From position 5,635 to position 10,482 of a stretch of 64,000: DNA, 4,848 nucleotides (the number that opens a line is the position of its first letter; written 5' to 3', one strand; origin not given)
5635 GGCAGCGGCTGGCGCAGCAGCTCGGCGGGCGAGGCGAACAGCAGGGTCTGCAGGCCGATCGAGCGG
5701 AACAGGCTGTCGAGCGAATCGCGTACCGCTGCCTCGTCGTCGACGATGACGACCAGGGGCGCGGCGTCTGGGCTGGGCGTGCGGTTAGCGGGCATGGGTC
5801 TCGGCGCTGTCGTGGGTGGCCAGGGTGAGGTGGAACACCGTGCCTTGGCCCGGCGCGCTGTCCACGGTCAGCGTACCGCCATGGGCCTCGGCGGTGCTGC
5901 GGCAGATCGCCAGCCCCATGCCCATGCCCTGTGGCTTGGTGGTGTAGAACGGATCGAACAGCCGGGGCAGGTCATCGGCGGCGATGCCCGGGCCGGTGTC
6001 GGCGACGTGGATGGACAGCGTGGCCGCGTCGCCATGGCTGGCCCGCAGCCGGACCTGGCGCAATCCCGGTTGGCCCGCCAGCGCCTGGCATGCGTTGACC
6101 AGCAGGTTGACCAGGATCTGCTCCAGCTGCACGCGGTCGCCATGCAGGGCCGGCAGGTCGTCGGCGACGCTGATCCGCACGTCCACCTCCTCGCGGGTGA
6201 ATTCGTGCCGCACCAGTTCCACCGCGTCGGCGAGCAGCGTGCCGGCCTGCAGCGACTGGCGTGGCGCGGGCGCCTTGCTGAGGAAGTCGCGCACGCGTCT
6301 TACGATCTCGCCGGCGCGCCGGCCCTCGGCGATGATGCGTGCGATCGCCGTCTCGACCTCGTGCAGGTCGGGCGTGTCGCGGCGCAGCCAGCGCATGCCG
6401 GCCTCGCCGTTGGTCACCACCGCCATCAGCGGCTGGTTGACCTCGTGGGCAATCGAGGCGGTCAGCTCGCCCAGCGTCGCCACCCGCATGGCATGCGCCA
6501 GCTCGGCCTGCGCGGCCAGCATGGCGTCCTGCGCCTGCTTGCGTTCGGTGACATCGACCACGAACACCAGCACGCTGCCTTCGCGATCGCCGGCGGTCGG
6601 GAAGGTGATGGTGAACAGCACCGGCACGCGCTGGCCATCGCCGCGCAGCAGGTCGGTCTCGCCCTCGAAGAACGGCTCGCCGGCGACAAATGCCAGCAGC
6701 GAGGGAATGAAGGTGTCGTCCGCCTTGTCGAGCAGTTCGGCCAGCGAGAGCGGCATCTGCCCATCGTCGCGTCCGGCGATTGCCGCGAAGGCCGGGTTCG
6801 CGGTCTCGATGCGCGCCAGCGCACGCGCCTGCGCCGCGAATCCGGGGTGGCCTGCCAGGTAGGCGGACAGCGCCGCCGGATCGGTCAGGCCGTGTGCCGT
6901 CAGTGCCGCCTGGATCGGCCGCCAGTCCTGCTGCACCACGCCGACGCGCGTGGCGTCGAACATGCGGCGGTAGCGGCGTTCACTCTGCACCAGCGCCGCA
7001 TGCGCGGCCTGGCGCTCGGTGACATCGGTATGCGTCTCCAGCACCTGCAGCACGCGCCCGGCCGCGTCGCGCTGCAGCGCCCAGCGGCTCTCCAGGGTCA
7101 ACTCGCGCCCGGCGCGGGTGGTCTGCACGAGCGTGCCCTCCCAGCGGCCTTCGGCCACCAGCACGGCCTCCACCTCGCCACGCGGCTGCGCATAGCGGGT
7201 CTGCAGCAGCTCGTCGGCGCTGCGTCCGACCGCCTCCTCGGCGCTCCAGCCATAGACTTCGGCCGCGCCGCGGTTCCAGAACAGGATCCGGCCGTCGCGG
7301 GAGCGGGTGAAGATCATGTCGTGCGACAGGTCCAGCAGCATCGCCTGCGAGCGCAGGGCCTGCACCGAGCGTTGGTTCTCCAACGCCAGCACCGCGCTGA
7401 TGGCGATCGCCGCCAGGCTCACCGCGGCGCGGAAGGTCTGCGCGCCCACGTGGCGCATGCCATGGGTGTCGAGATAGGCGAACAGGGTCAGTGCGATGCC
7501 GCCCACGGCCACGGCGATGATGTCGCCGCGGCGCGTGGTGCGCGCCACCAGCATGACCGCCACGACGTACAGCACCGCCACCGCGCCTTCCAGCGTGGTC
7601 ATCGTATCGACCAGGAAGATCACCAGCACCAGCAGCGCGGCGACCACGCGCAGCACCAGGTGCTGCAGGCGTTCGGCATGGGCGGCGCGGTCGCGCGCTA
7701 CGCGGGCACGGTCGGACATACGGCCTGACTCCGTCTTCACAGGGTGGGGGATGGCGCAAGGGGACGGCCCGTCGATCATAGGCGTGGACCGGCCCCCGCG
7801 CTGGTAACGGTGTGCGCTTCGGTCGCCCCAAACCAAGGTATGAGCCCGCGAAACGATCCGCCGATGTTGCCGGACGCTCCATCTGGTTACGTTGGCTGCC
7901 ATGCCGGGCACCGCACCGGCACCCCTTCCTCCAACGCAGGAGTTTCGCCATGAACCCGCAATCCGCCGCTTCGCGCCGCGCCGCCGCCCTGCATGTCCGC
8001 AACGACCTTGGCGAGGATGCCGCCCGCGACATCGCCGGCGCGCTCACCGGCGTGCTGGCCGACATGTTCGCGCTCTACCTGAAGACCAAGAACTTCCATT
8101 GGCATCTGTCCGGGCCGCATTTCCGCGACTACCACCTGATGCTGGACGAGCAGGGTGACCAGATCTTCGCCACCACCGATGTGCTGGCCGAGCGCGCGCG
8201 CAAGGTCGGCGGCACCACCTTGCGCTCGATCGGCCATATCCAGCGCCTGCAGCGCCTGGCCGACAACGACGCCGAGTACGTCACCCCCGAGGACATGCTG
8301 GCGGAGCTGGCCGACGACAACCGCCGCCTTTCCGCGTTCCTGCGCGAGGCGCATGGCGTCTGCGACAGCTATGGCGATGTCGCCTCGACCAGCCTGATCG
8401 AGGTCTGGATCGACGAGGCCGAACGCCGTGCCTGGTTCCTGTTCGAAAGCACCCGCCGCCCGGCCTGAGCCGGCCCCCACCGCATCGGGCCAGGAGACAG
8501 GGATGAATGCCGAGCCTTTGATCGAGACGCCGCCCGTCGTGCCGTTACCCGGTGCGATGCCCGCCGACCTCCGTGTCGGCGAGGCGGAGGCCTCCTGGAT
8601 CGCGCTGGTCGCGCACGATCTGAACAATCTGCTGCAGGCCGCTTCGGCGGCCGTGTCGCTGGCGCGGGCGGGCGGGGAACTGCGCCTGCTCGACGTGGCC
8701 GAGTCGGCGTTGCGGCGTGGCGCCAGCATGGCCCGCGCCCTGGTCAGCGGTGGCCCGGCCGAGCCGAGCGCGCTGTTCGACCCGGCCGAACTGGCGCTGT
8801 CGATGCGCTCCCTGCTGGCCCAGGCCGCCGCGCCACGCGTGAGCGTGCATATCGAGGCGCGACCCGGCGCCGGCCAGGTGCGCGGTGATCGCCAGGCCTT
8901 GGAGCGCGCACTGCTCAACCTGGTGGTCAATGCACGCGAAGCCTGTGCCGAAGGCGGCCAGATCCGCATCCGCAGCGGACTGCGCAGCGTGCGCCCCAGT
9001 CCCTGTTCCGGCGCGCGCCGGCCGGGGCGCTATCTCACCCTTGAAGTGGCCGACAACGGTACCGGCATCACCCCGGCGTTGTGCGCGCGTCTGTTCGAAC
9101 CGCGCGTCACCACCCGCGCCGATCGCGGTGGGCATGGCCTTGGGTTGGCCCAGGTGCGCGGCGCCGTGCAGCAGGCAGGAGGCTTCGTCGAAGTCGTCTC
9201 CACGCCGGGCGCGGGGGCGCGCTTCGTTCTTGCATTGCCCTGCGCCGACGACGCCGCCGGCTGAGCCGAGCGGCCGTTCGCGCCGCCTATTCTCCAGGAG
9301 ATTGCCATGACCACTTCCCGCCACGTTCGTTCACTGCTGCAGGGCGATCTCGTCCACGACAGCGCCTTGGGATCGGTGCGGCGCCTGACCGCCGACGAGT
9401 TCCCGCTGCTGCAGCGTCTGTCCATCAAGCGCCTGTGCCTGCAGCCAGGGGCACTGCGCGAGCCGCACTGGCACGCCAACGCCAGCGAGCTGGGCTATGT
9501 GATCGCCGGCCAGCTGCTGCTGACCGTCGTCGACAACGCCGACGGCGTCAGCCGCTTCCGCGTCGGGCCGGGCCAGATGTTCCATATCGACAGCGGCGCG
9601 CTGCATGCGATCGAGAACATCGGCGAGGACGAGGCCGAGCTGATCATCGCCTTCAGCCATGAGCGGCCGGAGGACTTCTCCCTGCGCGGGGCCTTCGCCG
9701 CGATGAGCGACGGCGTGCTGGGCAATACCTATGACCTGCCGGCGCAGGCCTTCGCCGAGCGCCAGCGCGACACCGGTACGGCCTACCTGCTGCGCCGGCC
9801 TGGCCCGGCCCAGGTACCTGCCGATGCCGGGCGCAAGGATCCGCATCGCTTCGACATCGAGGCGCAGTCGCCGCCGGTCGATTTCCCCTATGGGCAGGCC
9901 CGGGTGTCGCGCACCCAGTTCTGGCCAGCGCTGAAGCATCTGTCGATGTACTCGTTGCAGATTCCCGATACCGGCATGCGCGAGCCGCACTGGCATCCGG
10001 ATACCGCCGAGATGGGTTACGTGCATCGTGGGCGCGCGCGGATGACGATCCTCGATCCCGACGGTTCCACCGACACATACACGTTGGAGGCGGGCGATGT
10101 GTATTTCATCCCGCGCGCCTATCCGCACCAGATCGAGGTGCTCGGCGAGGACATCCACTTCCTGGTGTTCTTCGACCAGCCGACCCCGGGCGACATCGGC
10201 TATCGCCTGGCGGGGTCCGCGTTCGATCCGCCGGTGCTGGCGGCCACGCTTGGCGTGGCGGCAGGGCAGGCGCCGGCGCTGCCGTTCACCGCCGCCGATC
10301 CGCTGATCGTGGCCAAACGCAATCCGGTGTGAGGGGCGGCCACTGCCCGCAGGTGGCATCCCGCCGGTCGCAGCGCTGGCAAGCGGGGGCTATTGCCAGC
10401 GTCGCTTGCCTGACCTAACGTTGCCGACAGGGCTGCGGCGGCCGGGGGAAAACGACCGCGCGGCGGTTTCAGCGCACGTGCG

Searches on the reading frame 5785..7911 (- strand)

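Call 13: search_protein_families(library=pfam, proteins=[window:5785-7911:-], max_evalue=0.0001)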
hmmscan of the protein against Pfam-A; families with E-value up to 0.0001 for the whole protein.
window:5785-7911:- (708 aa): 6 families
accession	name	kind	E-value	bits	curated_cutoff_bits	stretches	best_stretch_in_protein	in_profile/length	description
PF02518.31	HATPase_c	-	2.9e-27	95.7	26.4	1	591-698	1-108/111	Histidine kinase-, DNA gyrase B-, and HSP90-like ATPase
PF08448.16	PAS_4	-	5.3e-18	65.7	23.1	1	193-301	1-109/110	PAS fold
PF13426.13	PAS_9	-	1.2e-14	54.9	27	1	198-299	2-103/103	PAS domain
PF00989.32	PAS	-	3.1e-12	46.9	22.6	1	192-297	6-113/113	PAS fold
PF13188.13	PAS_8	-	8.9e-10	38.6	21.8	0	191-242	5-53/65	PAS domain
PF00512.31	HisKA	-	5.7e-08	33.1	26.9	1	480-543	2-60/66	His Kinase A (phospho-acceptor) domain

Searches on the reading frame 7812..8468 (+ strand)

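Call 13: search_protein_families(library=pfam, proteins=[window:7812-8468:+], max_evalue=0.0001)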
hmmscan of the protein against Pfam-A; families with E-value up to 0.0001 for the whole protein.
window:7812-8468:+ (218 aa): 1 family
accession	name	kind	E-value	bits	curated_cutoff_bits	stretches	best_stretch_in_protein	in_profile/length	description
PF00210.30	Ferritin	-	9.1e-22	78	24.5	1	77-210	3-132/142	Ferritin-like domain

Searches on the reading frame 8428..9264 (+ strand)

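Call 13: search_protein_families(library=pfam, proteins=[window:8428-9264:+], max_evalue=0.0001)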
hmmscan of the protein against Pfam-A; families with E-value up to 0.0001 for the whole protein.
window:8428-9264:+ (278 aa): 1 family
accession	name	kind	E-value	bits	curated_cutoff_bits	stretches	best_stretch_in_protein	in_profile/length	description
PF02518.31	HATPase_c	-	1.4e-20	74.2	26.4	1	153-272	1-109/111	Histidine kinase-, DNA gyrase B-, and HSP90-like ATPase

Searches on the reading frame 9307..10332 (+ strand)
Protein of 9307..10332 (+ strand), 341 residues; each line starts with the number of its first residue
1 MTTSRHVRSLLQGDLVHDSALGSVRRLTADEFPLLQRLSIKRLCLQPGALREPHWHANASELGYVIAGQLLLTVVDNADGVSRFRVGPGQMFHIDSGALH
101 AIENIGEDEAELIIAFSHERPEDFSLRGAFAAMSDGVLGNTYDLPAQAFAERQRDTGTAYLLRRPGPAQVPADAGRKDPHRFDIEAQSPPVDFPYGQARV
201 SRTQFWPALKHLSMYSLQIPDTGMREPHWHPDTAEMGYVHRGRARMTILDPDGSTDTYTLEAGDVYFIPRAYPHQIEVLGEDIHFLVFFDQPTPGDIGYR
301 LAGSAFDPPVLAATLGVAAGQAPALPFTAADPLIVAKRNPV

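Call 13: search_protein_families(library=pfam, proteins=[window:9307-10332:+], max_evalue=0.0001)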
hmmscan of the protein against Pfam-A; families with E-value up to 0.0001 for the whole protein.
window:9307-10332:+ (341 aa): 5 families
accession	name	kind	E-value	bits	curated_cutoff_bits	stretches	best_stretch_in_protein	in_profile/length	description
PF00190.28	Cupin_1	-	1.1e-39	135.8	22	2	18-144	11-145/151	Cupin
PF07883.17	Cupin_2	-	1e-28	99.3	27.2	2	43-114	3-68/70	Cupin domain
PF02311.25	AraC_binding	-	5.5e-10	39.5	21.1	0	220-281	12-66/135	AraC-like ligand binding domain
PF11699.14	CENP-C_C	-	8.6e-07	29.6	29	0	43-113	17-82/85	Mif2/CENP-C like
PF14667.12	Polysacc_synt_C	-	1.5e-06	28.7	28.7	0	45-114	25-95/111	Polysaccharide biosynthesis C-terminal domain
